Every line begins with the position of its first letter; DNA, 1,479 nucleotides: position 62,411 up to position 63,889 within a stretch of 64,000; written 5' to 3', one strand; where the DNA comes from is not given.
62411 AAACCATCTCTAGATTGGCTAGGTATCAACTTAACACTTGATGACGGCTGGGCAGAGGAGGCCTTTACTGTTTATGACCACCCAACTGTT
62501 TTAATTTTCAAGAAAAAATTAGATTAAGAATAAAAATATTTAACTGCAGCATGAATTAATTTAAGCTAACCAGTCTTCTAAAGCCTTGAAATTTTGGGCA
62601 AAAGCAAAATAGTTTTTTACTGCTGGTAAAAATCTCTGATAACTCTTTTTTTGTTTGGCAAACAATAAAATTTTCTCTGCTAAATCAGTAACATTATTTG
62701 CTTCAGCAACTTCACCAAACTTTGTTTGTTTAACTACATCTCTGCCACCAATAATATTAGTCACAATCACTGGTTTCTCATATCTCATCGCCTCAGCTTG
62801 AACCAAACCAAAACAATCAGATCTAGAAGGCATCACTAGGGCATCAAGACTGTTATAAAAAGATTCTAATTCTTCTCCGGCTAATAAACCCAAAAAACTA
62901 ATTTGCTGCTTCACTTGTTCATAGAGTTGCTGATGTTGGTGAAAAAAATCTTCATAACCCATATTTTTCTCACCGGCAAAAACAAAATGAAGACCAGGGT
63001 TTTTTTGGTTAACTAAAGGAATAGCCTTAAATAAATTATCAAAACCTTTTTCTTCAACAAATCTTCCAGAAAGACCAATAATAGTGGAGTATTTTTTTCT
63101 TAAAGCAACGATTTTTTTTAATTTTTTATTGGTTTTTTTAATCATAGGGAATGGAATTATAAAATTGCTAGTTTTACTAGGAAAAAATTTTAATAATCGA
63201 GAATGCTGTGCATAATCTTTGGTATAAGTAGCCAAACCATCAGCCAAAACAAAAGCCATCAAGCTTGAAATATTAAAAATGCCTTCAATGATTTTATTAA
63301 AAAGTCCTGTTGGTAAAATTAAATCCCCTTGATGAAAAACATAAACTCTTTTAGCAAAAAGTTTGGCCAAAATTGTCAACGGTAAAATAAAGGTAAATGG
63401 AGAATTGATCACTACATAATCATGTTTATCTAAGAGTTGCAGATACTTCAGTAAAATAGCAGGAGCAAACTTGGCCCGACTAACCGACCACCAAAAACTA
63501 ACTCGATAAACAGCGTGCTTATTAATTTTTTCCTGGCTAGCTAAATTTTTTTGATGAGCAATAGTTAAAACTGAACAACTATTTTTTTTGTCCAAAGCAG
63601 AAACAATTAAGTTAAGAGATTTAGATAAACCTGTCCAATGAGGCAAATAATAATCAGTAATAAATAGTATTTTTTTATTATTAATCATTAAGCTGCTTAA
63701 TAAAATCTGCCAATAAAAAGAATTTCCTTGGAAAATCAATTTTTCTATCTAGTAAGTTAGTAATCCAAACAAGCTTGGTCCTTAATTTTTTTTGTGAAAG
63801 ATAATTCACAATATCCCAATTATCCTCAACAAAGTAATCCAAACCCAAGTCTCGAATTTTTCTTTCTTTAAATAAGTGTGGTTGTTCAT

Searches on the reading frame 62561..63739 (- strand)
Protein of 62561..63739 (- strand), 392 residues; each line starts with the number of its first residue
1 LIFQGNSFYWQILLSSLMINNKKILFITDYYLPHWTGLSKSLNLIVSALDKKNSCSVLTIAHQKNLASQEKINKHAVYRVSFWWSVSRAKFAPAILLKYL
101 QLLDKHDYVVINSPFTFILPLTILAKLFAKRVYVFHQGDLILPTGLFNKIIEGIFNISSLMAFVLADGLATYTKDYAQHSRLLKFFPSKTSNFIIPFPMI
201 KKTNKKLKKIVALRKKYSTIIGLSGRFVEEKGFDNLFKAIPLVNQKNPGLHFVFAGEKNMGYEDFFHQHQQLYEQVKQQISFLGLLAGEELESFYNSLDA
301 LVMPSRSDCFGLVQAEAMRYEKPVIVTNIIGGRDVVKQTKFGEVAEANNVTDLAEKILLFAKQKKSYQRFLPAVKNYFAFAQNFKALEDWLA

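Call 62: find_encoding_contigs(protein=window:62561-63739:-, flank=10000, max_places=1)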
Protein window:62561-63739:- (392 aa): no gene with exactly this product is on record in the collection.
